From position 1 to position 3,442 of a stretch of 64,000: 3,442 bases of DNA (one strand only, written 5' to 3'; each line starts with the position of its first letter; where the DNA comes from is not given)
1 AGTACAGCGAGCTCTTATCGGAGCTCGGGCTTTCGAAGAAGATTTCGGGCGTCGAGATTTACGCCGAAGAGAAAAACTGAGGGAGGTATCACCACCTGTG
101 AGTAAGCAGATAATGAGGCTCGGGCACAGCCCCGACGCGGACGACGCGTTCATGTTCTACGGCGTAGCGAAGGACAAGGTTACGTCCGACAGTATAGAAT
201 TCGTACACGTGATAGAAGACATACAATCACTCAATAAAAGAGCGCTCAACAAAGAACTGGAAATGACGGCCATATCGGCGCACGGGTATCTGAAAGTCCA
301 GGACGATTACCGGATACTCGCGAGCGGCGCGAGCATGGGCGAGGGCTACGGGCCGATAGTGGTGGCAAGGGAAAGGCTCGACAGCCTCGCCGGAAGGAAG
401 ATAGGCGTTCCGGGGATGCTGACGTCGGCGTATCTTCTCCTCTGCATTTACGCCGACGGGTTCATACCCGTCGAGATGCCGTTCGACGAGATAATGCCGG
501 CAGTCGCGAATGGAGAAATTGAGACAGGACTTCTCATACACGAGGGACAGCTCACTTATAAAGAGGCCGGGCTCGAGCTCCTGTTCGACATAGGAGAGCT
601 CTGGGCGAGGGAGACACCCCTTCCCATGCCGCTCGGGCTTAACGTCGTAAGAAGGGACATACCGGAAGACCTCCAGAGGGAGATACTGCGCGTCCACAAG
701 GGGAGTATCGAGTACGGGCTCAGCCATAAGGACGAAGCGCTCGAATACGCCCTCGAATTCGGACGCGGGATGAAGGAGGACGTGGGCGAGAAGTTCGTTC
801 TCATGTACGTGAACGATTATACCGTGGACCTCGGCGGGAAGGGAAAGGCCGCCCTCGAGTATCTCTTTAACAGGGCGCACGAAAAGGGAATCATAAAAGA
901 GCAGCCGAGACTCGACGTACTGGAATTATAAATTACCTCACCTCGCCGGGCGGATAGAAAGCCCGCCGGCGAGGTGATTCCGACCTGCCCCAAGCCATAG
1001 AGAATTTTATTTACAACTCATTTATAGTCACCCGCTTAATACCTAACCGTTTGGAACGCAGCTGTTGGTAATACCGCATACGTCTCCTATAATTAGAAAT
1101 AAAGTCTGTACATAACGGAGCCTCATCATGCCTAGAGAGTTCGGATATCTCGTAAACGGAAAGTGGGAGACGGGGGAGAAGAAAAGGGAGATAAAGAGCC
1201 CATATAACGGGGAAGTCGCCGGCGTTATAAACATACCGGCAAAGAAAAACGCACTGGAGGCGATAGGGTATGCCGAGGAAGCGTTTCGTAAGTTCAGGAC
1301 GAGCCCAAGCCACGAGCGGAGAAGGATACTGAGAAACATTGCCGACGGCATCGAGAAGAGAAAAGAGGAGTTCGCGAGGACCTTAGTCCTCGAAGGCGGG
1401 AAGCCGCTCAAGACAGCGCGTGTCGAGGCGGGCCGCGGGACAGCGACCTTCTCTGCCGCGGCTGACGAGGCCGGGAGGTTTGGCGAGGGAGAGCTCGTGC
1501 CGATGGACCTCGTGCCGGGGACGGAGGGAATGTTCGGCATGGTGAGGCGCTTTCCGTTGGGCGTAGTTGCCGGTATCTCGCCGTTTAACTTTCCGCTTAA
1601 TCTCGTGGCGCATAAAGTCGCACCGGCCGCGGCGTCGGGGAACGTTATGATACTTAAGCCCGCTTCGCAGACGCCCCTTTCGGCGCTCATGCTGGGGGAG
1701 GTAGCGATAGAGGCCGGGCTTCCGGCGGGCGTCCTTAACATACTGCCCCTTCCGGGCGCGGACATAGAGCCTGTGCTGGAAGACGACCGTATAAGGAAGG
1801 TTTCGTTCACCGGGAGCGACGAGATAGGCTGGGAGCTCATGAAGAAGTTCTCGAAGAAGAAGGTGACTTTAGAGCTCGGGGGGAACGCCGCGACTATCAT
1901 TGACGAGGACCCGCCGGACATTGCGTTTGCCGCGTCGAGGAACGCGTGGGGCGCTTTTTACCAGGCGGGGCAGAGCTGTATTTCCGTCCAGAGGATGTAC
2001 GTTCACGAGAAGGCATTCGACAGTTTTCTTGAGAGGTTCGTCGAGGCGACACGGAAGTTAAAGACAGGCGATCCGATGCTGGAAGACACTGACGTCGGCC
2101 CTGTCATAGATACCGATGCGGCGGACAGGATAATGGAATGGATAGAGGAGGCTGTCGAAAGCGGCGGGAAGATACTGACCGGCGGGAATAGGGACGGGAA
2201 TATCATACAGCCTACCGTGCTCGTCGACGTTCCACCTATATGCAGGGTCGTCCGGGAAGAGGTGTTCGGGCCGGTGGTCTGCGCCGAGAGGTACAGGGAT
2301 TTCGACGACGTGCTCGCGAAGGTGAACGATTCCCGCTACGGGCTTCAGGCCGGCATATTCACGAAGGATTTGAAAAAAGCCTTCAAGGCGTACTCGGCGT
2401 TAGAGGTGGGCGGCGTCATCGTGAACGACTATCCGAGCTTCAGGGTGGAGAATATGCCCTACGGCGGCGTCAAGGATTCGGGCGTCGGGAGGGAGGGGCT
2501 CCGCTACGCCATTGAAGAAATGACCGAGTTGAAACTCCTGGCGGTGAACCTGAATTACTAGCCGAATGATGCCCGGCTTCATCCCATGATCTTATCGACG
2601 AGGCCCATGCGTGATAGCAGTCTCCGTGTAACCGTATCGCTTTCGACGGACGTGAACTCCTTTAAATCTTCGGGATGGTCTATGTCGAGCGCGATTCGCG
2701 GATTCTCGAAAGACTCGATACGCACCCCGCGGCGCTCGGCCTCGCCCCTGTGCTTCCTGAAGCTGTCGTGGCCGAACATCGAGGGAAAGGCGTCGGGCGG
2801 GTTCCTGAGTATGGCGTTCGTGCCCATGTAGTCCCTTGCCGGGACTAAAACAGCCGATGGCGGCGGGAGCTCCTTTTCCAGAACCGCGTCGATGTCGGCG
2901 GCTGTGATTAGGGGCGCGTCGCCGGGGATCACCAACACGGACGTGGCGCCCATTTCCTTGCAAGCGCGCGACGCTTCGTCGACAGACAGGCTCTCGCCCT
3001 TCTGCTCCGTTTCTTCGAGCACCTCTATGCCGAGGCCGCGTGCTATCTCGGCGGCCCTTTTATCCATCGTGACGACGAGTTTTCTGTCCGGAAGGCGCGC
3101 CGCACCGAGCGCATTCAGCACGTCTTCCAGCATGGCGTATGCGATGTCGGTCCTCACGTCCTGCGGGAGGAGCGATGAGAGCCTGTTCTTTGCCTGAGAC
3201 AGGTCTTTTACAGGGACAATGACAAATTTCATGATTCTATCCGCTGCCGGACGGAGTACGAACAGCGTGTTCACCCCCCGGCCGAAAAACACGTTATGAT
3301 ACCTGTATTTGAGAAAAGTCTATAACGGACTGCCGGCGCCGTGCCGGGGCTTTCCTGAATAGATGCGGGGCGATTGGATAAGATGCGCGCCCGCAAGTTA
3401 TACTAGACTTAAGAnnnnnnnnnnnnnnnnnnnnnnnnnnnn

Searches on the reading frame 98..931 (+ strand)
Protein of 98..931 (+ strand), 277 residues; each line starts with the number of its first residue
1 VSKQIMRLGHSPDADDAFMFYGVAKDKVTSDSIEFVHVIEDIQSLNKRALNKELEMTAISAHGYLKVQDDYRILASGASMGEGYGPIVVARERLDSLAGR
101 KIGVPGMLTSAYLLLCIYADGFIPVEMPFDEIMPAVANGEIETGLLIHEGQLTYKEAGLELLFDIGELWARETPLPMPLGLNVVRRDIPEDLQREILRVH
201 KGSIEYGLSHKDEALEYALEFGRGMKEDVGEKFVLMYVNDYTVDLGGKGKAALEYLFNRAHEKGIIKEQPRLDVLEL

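Call 52: search_protein_families(library=pfam, proteins=[window:98-931:+], max_evalue=0.00001)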
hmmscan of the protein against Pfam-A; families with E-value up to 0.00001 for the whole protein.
window:98-931:+ (277 aa): 1 family
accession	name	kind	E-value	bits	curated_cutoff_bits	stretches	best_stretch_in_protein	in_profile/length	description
PF02621.19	VitK2_biosynth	-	9.7e-73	245.2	26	1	6-262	1-252/252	Menaquinone biosynthesis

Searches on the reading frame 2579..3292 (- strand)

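Call 52: search_protein_families(library=pfam, proteins=[window:2579-3292:-], max_evalue=0.00001)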
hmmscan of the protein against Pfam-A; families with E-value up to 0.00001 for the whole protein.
window:2579-3292:- (237 aa): 2 families
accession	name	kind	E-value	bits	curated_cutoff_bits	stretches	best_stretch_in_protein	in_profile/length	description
PF01983.22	CofC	-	1.2e-28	100.3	22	1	24-231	3-200/217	Guanylyl transferase CofC like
PF12804.13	NTP_transf_3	-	2.6e-09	37.9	27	1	54-155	26-125/160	MobA-like NTP transferase domain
